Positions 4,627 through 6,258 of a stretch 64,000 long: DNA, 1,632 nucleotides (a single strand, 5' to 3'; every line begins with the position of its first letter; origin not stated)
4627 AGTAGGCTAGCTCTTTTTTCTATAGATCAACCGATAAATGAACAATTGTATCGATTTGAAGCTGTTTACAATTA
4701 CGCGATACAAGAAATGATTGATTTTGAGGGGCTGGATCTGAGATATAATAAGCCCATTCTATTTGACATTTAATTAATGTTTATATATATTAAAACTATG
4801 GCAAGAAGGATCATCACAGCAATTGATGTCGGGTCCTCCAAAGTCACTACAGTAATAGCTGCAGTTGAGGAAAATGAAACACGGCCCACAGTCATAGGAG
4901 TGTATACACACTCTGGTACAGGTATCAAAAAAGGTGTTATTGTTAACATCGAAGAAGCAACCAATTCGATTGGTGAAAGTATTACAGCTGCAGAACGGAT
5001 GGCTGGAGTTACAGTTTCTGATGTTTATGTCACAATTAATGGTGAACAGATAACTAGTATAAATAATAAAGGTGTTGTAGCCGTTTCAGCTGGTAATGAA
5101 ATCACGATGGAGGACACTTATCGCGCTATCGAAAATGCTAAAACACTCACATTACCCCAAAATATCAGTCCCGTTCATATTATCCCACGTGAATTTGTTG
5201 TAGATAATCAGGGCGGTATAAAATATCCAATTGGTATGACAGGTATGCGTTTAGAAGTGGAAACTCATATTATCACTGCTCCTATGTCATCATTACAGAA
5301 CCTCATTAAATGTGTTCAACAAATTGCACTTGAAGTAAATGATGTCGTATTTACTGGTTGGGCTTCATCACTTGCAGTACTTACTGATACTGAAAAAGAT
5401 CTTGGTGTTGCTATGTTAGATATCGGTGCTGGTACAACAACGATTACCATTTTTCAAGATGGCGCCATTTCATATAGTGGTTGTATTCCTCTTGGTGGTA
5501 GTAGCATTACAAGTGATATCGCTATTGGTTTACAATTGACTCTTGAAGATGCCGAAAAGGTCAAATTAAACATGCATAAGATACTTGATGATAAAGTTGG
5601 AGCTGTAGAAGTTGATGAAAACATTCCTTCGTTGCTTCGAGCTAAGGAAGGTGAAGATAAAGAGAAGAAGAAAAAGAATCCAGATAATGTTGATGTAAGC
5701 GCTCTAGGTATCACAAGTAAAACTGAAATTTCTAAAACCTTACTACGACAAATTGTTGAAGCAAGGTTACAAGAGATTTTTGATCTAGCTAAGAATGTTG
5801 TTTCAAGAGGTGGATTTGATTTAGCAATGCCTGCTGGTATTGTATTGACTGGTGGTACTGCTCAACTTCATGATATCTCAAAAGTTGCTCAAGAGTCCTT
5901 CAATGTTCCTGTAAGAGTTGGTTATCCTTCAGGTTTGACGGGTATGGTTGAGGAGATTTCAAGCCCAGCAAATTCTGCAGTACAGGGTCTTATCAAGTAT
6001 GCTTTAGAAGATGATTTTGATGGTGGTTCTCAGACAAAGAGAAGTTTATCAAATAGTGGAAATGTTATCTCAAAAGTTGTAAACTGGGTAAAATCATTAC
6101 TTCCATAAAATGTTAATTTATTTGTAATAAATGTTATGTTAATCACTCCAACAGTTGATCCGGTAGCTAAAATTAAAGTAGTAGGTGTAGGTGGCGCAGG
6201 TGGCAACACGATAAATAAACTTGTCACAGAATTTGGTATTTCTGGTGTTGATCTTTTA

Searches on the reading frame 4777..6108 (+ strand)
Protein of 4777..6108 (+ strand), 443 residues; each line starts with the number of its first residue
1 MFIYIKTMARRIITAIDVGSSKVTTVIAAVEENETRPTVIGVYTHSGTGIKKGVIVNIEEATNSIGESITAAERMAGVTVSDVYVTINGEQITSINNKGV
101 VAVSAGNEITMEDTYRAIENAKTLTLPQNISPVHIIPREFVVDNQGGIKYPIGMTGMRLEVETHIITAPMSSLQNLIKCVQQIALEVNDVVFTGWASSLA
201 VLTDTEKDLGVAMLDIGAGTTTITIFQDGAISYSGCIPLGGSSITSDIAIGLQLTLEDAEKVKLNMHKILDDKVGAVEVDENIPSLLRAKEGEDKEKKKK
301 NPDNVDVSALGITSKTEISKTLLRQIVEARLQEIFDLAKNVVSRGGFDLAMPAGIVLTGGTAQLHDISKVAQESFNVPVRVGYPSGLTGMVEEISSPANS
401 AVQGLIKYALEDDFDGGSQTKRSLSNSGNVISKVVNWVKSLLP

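Call 85: find_encoding_contigs(protein=window:4777-6108:+, flank=10000, max_places=1)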
Protein window:4777-6108:+ (443 aa): 5 contigs read that carry it; 1 place shown.
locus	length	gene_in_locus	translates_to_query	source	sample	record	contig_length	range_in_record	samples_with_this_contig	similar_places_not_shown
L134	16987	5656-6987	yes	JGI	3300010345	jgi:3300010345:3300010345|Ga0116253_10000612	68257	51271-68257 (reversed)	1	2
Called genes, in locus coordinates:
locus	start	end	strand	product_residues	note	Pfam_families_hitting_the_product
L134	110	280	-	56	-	PF00106:adh_short (weak)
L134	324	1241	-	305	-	PF01636:APH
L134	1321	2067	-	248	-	PF00106:adh_short, PF23441:SDR, PF08659:KR, PF13561:adh_short_C2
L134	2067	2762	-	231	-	PF01048:PNP_UDP_1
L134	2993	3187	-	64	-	-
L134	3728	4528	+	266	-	PF00561:Abhydrolase_1 (weak)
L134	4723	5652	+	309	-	PF08478:POTRA_1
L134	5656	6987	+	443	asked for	PF14450:FtsA, PF02491:SHS2_FTSA, PF11104:PilM_2, PF06277:EutA (weak), PF06723:MreB_Mbl, PF14450:FtsA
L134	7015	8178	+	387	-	PF00091:Tubulin, PF12327:FtsZ_C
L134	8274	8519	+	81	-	PF06803:DUF1232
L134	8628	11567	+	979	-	PF00133:tRNA-synt_1, PF09334:tRNA-synt_1g (faint), PF01921:tRNA-synt_1f (weak), PF08264:Anticodon_1, PF19302:DUF5915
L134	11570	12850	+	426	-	PF01098:FTSW_RODA_SPOVE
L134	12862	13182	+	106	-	PF00829:Ribosomal_L21p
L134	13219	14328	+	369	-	PF01555:N6_N4_Mtase (weak), PF01170:UPF0020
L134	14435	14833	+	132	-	PF01016:Ribosomal_L27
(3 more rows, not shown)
